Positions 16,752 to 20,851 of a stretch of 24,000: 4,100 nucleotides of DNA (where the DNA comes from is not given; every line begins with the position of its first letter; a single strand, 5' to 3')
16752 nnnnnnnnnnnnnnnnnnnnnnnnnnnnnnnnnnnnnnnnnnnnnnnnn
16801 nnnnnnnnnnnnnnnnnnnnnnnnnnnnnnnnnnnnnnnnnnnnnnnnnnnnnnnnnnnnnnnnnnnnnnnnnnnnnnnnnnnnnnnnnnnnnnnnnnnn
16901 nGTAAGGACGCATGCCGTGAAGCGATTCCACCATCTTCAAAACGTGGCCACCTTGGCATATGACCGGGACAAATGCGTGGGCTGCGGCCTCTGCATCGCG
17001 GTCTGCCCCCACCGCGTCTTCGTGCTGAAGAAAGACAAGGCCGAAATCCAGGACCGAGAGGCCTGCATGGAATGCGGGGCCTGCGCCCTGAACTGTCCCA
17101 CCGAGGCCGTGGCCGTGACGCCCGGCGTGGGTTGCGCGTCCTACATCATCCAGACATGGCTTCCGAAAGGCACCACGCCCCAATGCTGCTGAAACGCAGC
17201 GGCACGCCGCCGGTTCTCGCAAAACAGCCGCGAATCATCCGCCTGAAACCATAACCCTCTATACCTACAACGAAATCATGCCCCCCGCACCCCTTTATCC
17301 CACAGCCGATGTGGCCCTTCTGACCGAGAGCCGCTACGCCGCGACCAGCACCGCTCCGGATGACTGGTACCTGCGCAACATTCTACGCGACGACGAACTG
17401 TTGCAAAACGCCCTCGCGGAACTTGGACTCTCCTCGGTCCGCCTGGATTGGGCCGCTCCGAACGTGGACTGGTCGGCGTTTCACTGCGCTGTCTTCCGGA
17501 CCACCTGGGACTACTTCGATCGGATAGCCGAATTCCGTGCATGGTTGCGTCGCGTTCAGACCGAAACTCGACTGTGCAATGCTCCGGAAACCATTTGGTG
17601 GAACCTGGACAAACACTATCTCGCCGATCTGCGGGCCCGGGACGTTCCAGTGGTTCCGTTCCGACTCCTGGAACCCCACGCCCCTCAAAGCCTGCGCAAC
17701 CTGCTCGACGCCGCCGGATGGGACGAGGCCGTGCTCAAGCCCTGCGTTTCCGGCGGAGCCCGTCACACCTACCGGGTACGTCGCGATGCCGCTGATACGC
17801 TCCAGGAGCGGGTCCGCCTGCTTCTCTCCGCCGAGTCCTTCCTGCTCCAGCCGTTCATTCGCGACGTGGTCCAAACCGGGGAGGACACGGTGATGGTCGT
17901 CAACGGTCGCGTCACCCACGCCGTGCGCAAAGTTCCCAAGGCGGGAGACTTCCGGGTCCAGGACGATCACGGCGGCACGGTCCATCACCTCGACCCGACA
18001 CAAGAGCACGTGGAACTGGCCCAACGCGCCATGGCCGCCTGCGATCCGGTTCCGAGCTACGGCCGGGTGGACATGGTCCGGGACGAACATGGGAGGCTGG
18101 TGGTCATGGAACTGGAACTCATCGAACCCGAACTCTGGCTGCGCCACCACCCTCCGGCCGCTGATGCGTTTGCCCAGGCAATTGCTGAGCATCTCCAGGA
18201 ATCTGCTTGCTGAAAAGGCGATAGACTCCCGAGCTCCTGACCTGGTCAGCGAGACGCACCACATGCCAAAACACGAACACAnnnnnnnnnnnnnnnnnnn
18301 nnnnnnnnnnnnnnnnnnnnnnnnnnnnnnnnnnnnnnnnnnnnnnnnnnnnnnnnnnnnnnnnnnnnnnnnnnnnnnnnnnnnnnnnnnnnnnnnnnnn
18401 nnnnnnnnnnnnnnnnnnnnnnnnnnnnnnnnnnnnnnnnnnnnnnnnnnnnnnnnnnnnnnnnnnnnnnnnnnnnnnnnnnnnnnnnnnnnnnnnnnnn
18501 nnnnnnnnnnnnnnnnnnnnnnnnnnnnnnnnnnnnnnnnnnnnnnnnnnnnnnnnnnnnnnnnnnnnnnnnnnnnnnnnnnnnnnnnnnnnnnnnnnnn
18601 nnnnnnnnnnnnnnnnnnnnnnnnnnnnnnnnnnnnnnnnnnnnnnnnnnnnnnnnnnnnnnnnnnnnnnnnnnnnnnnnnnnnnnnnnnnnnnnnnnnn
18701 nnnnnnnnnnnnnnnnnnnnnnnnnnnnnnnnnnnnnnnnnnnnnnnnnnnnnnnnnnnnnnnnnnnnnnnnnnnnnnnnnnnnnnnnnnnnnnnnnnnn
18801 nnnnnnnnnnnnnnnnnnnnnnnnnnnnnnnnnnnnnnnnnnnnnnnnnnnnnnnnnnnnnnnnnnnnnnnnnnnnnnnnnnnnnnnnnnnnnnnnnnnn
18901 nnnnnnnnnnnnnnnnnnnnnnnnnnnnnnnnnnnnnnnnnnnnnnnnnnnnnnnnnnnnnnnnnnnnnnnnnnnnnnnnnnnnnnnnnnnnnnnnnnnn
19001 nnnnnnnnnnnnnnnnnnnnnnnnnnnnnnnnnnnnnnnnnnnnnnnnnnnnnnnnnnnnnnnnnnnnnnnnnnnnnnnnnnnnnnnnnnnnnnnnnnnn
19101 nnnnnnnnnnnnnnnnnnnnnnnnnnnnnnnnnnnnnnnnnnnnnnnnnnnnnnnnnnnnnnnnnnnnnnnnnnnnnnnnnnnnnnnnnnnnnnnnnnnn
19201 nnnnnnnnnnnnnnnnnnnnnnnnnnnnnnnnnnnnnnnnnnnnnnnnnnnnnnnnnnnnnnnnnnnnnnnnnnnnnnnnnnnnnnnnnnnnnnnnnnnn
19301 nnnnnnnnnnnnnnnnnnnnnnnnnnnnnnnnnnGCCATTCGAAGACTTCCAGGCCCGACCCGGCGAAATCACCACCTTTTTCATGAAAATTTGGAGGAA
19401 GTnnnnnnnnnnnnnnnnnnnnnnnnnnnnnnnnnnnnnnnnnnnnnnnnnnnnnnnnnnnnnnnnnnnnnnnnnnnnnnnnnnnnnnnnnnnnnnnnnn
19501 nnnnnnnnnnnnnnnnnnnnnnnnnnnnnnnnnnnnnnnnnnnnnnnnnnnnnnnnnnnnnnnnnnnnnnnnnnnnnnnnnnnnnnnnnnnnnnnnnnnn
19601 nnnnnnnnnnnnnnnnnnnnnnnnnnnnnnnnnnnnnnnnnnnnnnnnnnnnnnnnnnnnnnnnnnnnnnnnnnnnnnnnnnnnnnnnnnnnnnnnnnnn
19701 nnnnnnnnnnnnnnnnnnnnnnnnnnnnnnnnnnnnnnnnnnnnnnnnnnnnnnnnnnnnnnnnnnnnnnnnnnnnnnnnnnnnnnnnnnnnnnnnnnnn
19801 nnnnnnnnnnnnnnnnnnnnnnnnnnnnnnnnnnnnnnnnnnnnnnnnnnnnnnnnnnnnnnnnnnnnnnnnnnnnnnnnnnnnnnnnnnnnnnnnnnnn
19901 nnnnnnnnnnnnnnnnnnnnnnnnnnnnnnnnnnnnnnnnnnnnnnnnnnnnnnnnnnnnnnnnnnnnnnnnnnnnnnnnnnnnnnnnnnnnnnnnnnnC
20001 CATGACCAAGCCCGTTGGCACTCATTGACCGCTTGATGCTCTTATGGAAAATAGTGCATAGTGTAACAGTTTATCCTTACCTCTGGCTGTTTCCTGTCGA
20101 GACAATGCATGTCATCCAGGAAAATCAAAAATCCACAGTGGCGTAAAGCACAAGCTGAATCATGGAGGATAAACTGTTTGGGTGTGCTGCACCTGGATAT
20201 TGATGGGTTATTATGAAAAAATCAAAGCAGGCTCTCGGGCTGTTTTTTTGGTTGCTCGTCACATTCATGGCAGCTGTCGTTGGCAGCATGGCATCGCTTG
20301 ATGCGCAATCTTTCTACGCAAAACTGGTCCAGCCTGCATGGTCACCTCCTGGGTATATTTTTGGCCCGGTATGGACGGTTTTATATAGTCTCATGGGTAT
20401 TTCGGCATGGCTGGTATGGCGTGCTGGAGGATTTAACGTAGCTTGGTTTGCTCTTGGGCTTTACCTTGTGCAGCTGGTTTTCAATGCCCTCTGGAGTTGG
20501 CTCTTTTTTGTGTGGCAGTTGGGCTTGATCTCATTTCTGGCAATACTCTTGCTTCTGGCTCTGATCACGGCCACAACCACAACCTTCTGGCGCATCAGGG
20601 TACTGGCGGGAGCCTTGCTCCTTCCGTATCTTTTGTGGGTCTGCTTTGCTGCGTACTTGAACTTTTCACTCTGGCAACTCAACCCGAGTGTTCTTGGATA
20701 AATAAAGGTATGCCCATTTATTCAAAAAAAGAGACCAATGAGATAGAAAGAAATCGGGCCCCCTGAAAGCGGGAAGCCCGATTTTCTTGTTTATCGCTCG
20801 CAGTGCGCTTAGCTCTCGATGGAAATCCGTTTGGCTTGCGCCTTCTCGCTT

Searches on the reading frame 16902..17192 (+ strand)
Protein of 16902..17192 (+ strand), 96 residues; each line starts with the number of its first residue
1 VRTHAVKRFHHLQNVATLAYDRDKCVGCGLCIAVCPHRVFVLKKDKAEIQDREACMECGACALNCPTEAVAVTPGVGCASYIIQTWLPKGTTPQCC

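Call 17: search_protein_families(library=ncbifam, proteins=[window:16902-17192:+], max_evalue=0.01)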
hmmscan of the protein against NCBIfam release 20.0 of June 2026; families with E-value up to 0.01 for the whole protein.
window:16902-17192:+ (96 aa): 97 families (the best 25 are shown)
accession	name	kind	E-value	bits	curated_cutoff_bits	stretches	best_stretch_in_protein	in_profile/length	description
NF040864.1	HgcB_ferredoxin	equivalog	1.2e-36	124.4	99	1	11-93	2-84/93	mercury methylation ferredoxin HgcB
NF043039.1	HgcAB_like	equivalog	2.3e-14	53.8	285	1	12-70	289-349/350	HgcAB-like fusion protein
NF038196.1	ferrodoxin_EFR1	subfamily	6.2e-12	46.1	75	1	9-72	170-231/242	EFR1 family ferrodoxin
NF006221.0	PRK08348.1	subfamily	1.8e-11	43.9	124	1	17-80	38-102/136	NADH-plastoquinone oxidoreductase subunit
NF007203.0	PRK09624.1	equivalog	5e-11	42.8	171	1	17-72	45-100/105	pyuvate ferredoxin oxidoreductase subunit delta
NF058577.1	FdxA_fam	equivalog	8.9e-11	41.8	65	1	22-69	6-52/52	4Fe-4S ferredoxin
NF040770.1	hetero_SS_HdrA2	exception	2.1e-10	39.4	1100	1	19-72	573-625/777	CoB-CoM heterodisulfide reductase HdrA2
TIGR02179.1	PorD_KorD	subfamily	2.5e-10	40.3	60.05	1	20-72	22-74/78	2-oxoacid:acceptor oxidoreductase, delta subunit, pyruvate/2-ketoisovalerate family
TIGR02912.1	sulfite_red_C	equivalog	3.9e-10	39.2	324.1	1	14-70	160-218/314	sulfite reductase subunit C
NF040684.1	PorD_Arch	equivalog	5.6e-10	39.2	120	1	19-72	28-81/85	pyruvate synthase subunit PorD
TIGR04395.1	cutC_activ_rSAM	equivalog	9e-10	38.3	360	1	17-76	48-109/309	choline TMA-lyase-activating enzyme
TIGR01971.1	NuoI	subfamily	2e-09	37.1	113.05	1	7-81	27-109/121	NADH-quinone oxidoreductase, chain I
TIGR02494.1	PFLE_PFLC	subfamily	2.5e-09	36.8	174.35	1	15-73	40-100/293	glycyl-radical enzyme activating protein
NF007382.0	PRK09898.1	equivalog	3.8e-09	36.4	213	1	11-72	142-200/208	ferredoxin-like protein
NF007202.0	PRK09623.1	equivalog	3.9e-09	36.8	166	1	21-72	49-100/105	3-methyl-2-oxobutanoate dehydrogenase subunit delta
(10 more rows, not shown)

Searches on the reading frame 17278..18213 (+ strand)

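Call 34: search_protein_families(library=pfam, proteins=[window:17278-18213:+], max_evalue=0.00001)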
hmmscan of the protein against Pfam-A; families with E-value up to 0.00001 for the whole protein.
window:17278-18213:+ (311 aa): 2 families
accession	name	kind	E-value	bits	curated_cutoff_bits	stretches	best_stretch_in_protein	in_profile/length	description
PF02955.21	GSH-S_ATP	-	1.5e-07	31.5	23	1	149-250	32-134/175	Prokaryotic glutathione synthetase, ATP-grasp domain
PF08443.16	RimK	-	2.9e-07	30.7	21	1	185-279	73-163/188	RimK-like ATP-grasp domain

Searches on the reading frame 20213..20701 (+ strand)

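Call 34: search_protein_families(library=pfam, proteins=[window:20213-20701:+], max_evalue=0.00001)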
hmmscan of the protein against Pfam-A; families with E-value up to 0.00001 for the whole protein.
window:20213-20701:+ (162 aa): 1 family
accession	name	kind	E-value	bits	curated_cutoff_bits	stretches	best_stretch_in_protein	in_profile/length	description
PF03073.20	TspO_MBR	-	4.4e-40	137.2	24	1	15-154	4-144/145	TspO/MBR family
